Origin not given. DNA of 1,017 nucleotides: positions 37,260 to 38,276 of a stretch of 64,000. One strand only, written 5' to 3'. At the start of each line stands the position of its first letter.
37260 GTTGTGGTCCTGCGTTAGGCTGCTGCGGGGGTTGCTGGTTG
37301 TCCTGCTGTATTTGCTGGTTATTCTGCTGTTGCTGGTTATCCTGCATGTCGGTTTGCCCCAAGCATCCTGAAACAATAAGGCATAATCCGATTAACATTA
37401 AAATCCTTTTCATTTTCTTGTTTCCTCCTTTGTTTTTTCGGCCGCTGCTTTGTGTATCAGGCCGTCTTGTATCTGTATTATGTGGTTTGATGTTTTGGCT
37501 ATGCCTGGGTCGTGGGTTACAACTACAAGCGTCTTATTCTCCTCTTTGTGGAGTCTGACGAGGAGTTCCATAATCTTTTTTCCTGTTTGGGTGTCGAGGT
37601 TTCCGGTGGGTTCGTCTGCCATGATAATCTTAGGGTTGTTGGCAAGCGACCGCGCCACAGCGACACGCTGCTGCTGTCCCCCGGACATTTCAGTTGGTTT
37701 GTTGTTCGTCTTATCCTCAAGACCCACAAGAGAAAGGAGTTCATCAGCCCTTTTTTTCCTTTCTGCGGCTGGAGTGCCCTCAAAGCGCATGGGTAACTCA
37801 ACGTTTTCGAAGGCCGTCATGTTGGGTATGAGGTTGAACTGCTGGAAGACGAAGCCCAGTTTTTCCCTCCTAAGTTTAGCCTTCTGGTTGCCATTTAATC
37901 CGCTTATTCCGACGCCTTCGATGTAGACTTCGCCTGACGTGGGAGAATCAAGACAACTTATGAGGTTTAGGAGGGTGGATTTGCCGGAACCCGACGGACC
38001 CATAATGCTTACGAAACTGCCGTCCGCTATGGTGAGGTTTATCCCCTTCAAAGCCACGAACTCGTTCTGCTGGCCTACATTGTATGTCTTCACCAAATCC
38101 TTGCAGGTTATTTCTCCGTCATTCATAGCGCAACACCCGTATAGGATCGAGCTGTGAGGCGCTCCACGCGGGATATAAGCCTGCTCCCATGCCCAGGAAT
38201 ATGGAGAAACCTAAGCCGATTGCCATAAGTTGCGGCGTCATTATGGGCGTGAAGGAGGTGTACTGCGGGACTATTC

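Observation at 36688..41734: Candidate uncharacterised cell-surface assembly/export module: pilin-like protein + Q-rich lipoprotein + MacB-type ABC transporter + CARDB/COG1361 surface protein + membrane-bound HTH regulator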

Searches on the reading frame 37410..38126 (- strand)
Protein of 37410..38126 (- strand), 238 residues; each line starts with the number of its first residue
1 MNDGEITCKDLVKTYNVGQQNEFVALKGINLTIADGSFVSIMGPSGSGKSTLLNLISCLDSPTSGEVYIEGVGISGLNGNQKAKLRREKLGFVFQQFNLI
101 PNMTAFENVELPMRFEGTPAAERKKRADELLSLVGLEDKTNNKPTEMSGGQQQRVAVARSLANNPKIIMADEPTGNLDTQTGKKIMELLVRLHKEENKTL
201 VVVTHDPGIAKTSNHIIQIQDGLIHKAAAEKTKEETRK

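Call 3: search_protein_families(library=pfam, proteins=[window:37410-38126:-], max_evalue=0.01)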
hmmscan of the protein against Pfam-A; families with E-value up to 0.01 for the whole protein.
window:37410-38126:- (238 aa): 10 families
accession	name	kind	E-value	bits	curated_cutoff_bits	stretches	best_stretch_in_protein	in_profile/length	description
PF00005.33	ABC_tran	-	8e-38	130.6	25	1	26-174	1-136/137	ABC transporter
PF13304.12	AAA_21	-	9.2e-08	32.9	27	1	133-209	224-302/304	AAA domain, putative AbiEii toxin, Type IV TA system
PF02463.25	SMC_N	-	5.6e-07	29.7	40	1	129-220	125-212/220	RecF/RecN/SMC N terminal domain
PF13555.12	AAA_29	-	0.00036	20.7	27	1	34-56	20-42/61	P-loop containing region of AAA domain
PF13401.12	AAA_22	-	0.00054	20.7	27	1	36-199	5-116/130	AAA domain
PF03193.22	RsgA_GTPase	-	0.0018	18.6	30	1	32-57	103-127/174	RsgA GTPase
PF01078.27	Mg_chelatase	-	0.0039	17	20.3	0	26-84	12-70/207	Magnesium chelatase, subunit ChlI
PF13191.12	AAA_16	-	0.0044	18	32.6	0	20-55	6-43/167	AAA ATPase domain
PF12846.13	AAA_10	-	0.0092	15.5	27.5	0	165-208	241-284/362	AAA-like domain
PF20720.3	nSTAND3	-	0.0097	16.1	27.2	0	36-56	17-37/155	Novel STAND NTPase 3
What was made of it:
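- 37410..38126 (-): LolD/MacB/MJ0796-type ABC ATPase (238 aa) with intact Walker A (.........), signature (SGGQQQR), Walker B (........) and H-loop motifs. Pfam ABC_tran 8e-38 (call 3).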

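Call 4: search_protein_families(library=ncbifam, proteins=[window:37410-38126:-], max_evalue=0.01)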
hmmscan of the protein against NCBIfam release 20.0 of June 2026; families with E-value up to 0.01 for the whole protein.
window:37410-38126:- (238 aa): 198 families (the best 25 are shown)
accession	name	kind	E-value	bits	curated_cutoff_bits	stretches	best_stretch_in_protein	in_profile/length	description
TIGR02211.1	LolD_lipo_ex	equivalog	7.6e-73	244.7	307.75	1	6-225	2-220/221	lipoprotein-releasing ABC transporter ATP-binding protein LolD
NF007826.0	PRK10535.1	equivalog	1.7e-69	234.7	966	1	8-235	7-232/648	macrolide ABC transporter ATP-binding protein/permease MacB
NF038007.1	ABC_ATP_DarD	equivalog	1.8e-64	217.2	375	1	23-223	18-217/218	darobactin export ABC transporter ATP-binding protein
NF008639.0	PRK11629.1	equivalog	2.1e-63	213.8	360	1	2-225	3-225/234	lipoprotein-releasing ABC transporter ATP-binding protein LolD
TIGR03608.1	L_ocin_972_ABC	subfamily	3.8e-63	212.7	254.85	1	23-219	11-206/206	putative bacteriocin export ABC transporter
TIGR02673.1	FtsE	equivalog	6.5e-63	212.3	264.85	1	20-222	12-213/214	cell division ATP-binding protein FtsE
TIGR02982.1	heterocyst_DevA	subfamily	2.8e-61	206.9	295.8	1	7-224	3-219/220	ABC exporter ATP-binding subunit, DevA family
NF007879.0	PRK10584.1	equivalog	4.8e-61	206.4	336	1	16-225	15-225/228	putative ABC transporter ATP-binding protein YbbA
TIGR01186.1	proV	subfamily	2.8e-57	194.5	326.6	1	24-224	7-208/363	betaine/proline/choline family ABC transporter ATP-binding protein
NF040933.2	ABC_arch_GlcV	equivalog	4.1e-55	187.1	450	1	5-226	2-222/357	glucose ABC transporter ATP-binding protein GlcV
TIGR02314.1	ABC_MetN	equivalog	1.1e-53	182.5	499.7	1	7-222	3-217/343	methionine ABC transporter ATP-binding protein MetN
TIGR02315.1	ABC_phnC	equivalog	1.4e-53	181.8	266.1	1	7-233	3-234/243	phosphonate ABC transporter ATP-binding protein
NF007027.0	PRK09493.1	equivalog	4.9e-53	179.9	379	1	22-227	13-217/240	glutamine ABC transporter ATP-binding protein GlnQ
TIGR00968.1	3a0106s01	subfamily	2.1e-52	178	342.75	1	21-229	11-214/237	sulfate ABC transporter ATP-binding protein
TIGR04521.1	ECF_ATPase_2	equivalog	4.3e-51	173.7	330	1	6-229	1-228/279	energy-coupling factor transporter ATPase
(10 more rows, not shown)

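Call 30: search_solved_structures(query=window:37410-38126:-, max_evalue=1e-40)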
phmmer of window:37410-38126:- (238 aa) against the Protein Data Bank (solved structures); distinct sequences matched with E-value up to 1e-40: 79 (the best 60 are shown).
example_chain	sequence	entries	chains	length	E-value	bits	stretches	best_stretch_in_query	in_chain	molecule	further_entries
1f3o_A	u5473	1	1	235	1.1e-77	263.6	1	7-226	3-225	HYPOTHETICAL ABC TRANSPORTER ATP-BINDING PROTEIN MJ0796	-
1l2t_A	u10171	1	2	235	2.8e-77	262.3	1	7-226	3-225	Hypothetical ABC transporter ATP-binding protein MJ0796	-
3tif_A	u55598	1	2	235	3.6e-76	258.6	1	7-226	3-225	Uncharacterized ABC transporter ATP-binding protein MJ0796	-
5xu1_A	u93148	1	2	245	8.3e-72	244.4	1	6-235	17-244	ABC transporter ATP-binding protein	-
5lil_A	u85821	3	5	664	6.5e-62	212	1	8-225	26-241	Macrolide export ATP-binding/permease protein MacB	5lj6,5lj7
9o9x_A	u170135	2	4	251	2e-60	207.2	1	17-225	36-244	ABC transporter ATP-binding protein YtrE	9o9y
5lj9_A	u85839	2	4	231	5.5e-59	202.5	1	8-225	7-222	Macrolide export ATP-binding/permease protein MacB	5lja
5nik_J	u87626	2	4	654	4.8e-58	199.4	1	8-226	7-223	Macrolide export ATP-binding/permease protein MacB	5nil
5gko_A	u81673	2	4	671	6.8e-58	198.9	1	9-224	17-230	Macrolide export ATP-binding/permease protein MacB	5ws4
2pcj_A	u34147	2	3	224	2.5e-57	197.1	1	23-224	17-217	Lipoprotein-releasing system ATP-binding protein lolD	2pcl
7v8l_D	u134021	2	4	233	2.2e-56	194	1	5-224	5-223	Lipoprotein-releasing system ATP-binding protein LolD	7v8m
9rlc_D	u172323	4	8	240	2.3e-56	193.9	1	5-224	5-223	Lipoprotein-releasing system ATP-binding protein LolD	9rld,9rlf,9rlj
9rle_D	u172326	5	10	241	2.3e-56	193.9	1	5-224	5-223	Lipoprotein-releasing system ATP-binding protein LolD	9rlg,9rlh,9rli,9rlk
7arh_F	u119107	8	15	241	2.3e-56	193.9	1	5-224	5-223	Lipoprotein-releasing system ATP-binding protein LolD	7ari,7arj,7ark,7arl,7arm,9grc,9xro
7mdy_D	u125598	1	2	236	3.7e-56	193.2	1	7-224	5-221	Lipoprotein-releasing system ATP-binding protein LolD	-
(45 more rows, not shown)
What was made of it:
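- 37410..38126 (-): The best solved relative is M. jannaschii MJ0796 at 1.1e-77, followed by Spr0694, MacB and LolD (call 30).
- On Type VII (MacB/FtsX-type) ABC transporter: The best PDB hits are MJ0796, Spr0694, MacB and LolD (call 30).
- The ATPase is closest to MJ0796 at 1e-77 (call 30).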

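Call 62: search_protein_families(library=padloc, proteins=[window:37410-38126:-], max_evalue=0.001)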
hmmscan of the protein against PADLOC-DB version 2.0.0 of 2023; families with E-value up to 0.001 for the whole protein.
window:37410-38126:- (238 aa): 15 families
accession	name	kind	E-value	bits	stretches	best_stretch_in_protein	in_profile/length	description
PDLC04135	mad3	-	6.5e-35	119.4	2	126-236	241-356/374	mads_3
PDLC04140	mad8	-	9.7e-12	43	1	24-233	15-259/314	mads_8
PDLC02980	AriA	-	3.3e-08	31.8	0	143-209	234-302/304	-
PDLC02914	ATPase-Toprim_I-B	-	9.1e-07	26.4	1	155-215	193-253/443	-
PDLC02335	AbiLi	-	2.4e-06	24.8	1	39-209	79-240/326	AbiLi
PDLC04164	AriA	-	3.4e-06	24.8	0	161-210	189-236/253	-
PDLC03859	LmuB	-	5.7e-06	23.8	0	32-139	20-132/611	-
PDLC00075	GajA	-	6.2e-06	23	1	128-230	226-332/536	AAA ATPase domain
PDLC04213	HEC-02A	-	2.4e-05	22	0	160-212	228-278/337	-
PDLC04182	HEC-01A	-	0.0001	19.4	0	36-59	31-54/406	-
PDLC04541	PDC-M25A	-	0.00022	18.5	0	21-67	8-52/380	-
PDLC00303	PtuA1|PtuA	-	0.00043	17.5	0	163-210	235-282/386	AAA ATPase domain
PDLC02981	AriAB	-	0.00061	16.6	0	22-81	10-71/694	-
PDLC00289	PtuA1|PtuA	-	0.00067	16.8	0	158-210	242-292/404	AAA ATPase domain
PDLC02979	AriA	-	0.00068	17.5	0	162-210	325-373/373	-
